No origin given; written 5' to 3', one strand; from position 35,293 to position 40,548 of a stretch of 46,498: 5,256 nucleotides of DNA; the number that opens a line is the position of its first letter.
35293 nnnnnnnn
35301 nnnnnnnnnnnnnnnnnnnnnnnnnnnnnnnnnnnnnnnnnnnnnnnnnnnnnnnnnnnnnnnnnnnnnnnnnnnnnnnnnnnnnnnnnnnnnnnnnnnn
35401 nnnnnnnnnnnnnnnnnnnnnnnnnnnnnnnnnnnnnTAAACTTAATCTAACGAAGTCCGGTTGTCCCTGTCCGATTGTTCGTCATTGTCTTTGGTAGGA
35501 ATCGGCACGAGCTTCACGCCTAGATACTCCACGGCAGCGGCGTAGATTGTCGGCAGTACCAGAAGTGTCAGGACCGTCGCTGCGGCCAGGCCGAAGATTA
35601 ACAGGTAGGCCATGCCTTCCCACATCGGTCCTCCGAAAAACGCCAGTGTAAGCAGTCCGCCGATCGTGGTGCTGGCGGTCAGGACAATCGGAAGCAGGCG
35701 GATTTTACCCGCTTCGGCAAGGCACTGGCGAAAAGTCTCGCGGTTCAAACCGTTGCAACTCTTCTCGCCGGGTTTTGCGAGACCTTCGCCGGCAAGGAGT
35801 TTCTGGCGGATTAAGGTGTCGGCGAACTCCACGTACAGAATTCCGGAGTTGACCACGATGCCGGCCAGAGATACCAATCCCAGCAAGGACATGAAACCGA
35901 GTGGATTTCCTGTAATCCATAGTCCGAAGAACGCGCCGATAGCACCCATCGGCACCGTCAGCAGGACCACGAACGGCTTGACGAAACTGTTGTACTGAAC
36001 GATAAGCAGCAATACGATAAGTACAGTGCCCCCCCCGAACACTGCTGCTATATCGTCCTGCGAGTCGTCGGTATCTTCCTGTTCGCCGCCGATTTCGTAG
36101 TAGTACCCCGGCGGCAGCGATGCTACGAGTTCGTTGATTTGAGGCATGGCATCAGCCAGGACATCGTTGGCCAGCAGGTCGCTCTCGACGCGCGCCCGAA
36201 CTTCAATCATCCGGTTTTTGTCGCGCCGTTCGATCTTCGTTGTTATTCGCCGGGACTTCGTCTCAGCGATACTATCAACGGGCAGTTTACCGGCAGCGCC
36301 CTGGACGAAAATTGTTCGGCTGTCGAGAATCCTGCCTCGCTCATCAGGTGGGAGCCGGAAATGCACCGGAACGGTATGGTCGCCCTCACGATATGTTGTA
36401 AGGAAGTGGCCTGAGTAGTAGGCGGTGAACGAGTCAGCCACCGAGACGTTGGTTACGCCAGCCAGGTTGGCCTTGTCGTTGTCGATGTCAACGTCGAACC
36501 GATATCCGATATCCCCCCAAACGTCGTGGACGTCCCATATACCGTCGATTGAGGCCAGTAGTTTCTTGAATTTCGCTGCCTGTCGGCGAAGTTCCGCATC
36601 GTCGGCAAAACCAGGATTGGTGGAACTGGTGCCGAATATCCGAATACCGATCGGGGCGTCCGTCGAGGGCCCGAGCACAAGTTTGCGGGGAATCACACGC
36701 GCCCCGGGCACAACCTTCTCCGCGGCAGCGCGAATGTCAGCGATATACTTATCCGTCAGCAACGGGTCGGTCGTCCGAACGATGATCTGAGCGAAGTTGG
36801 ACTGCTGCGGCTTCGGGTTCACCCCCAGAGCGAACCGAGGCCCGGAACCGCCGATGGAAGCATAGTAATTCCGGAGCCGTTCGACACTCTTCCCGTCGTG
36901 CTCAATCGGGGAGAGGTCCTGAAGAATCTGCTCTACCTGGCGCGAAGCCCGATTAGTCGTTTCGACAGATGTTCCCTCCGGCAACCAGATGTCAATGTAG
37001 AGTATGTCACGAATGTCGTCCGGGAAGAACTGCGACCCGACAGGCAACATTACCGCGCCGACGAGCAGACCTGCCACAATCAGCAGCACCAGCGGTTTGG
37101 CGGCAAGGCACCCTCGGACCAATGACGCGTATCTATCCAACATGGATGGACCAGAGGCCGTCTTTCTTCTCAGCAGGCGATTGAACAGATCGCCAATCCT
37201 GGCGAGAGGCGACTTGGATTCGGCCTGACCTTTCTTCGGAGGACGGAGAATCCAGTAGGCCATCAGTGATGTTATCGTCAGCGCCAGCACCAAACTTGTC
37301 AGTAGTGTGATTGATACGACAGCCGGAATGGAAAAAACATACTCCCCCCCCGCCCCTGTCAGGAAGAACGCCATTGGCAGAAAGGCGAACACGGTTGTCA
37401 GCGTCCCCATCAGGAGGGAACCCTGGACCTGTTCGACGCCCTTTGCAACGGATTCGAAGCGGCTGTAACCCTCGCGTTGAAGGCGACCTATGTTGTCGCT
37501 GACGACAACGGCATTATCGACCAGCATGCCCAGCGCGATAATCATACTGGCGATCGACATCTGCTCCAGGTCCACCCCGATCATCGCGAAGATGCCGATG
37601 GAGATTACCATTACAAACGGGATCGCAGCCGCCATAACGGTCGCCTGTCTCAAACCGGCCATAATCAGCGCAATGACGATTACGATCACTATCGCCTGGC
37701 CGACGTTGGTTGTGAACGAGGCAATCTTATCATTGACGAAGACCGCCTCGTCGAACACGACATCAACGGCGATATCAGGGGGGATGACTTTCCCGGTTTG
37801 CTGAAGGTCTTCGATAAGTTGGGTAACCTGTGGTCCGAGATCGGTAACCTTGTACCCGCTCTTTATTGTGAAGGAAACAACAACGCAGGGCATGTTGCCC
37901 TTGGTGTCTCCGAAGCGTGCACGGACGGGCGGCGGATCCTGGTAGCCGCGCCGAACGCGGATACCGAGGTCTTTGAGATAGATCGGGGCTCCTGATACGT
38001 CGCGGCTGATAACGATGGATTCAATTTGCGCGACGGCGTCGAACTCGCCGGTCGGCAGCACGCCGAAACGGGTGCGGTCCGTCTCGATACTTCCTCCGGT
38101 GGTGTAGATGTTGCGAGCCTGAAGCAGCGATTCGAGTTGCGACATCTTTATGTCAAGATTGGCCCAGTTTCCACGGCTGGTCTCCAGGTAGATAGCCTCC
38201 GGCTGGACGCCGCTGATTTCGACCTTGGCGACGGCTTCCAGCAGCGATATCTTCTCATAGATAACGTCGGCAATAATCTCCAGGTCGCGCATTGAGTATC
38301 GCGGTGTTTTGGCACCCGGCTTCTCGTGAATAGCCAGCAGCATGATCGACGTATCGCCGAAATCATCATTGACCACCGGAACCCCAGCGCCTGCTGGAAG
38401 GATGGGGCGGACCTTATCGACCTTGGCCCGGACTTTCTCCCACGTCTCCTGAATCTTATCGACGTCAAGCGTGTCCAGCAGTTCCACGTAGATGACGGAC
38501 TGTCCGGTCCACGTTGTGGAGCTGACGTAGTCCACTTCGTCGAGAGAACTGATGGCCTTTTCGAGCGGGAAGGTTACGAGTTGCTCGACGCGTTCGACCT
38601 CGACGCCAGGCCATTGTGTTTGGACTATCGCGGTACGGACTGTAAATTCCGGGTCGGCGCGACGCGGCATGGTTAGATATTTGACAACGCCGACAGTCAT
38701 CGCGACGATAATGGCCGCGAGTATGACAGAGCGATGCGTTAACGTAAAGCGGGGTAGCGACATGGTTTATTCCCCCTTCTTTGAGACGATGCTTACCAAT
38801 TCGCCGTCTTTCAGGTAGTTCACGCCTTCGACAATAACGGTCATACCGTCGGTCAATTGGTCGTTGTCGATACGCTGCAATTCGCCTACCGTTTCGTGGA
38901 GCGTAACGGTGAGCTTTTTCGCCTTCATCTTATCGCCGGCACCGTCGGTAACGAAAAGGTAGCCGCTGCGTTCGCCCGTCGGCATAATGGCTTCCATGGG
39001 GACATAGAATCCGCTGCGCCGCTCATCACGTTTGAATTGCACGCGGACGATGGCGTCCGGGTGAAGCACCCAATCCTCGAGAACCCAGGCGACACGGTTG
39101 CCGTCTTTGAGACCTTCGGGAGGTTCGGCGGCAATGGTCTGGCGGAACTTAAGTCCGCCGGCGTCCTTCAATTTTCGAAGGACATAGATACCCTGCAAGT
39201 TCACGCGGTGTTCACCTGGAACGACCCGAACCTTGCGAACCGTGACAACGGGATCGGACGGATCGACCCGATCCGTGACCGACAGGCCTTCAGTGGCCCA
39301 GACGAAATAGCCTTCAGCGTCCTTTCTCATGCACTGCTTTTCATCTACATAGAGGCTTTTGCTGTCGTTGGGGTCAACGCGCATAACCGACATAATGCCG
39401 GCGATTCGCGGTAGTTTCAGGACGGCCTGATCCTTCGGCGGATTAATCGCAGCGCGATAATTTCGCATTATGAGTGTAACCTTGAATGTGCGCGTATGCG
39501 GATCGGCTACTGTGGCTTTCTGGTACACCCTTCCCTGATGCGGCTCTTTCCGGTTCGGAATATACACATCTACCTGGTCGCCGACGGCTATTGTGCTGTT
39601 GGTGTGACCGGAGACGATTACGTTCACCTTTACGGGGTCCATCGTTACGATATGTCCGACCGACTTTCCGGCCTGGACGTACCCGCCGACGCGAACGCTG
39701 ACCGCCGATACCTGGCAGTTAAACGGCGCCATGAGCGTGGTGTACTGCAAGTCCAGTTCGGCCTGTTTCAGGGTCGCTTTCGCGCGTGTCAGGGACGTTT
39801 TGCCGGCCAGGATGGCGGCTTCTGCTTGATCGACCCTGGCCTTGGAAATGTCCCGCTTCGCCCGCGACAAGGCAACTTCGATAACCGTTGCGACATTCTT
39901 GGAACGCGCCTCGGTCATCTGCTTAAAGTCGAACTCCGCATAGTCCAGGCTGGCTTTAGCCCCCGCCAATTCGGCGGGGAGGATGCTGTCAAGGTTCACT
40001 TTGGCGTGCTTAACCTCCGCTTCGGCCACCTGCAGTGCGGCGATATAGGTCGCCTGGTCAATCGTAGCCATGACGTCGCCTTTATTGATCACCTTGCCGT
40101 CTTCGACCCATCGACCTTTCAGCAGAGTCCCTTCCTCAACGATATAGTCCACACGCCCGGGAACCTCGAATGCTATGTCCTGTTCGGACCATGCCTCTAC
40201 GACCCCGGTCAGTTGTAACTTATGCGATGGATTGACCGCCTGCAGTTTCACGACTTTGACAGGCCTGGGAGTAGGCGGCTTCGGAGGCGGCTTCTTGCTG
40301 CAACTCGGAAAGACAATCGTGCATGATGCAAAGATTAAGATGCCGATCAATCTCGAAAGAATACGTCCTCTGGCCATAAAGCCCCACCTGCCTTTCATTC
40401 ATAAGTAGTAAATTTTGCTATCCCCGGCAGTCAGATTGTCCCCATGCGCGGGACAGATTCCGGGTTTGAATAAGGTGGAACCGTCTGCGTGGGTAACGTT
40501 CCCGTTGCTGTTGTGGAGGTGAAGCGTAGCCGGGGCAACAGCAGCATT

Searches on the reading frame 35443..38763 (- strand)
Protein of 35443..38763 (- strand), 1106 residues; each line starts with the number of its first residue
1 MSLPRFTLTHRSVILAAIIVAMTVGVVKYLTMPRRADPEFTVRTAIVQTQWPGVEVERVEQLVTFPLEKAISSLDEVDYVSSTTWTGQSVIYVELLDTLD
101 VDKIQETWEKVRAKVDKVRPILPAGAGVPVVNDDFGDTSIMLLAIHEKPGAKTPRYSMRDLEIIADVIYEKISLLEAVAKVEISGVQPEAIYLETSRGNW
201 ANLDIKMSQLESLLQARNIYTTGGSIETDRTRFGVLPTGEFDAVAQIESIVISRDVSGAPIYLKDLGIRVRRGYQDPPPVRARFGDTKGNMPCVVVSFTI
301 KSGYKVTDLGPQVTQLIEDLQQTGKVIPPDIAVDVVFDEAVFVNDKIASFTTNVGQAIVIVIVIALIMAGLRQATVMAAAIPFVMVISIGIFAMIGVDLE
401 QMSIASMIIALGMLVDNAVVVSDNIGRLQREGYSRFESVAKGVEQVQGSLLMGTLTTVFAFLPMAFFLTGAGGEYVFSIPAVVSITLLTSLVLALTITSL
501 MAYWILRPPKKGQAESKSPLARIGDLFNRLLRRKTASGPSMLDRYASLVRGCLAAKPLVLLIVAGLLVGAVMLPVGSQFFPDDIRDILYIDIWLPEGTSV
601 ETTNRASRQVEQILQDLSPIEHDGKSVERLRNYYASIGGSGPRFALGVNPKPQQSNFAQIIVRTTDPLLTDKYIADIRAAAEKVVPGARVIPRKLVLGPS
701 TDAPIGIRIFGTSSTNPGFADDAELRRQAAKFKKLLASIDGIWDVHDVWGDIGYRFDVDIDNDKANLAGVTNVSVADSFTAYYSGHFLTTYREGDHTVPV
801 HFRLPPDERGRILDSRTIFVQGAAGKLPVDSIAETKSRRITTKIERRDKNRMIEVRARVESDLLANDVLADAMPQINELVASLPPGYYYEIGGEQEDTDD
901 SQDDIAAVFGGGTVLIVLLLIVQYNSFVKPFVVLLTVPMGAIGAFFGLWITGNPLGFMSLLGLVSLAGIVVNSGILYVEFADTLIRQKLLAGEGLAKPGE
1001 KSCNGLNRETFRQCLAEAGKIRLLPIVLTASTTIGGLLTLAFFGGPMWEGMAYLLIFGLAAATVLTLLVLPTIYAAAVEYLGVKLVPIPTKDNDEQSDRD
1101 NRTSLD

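Call 13: search_protein_families(library=pfam, proteins=[window:35443-38763:-], max_evalue=0.001)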
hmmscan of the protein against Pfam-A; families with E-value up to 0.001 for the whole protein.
window:35443-38763:- (1106 aa): 1 family
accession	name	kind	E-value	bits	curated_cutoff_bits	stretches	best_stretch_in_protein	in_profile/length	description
PF00873.25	ACR_tran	-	9.8e-135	451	28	1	5-1076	3-1019/1021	AcrB/AcrD/AcrF family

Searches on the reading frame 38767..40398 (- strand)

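Call 13: search_protein_families(library=pfam, proteins=[window:38767-40398:-], max_evalue=0.001)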
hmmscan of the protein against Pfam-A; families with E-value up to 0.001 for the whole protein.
window:38767-40398:- (543 aa): 3 families
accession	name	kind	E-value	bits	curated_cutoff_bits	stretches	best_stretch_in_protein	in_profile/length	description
PF13437.12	HlyD_3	-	1.4e-12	48.7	22.2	1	221-309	1-91/106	HlyD family secretion protein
PF16576.10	HlyD_D23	-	1.1e-09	38.3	30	1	188-320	78-210/214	Barrel-sandwich domain of CusB or HlyD membrane-fusion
PF13533.13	Biotin_lipoyl_2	-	2.3e-05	24.6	29.8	0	98-114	16-32/32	Biotin-lipoyl like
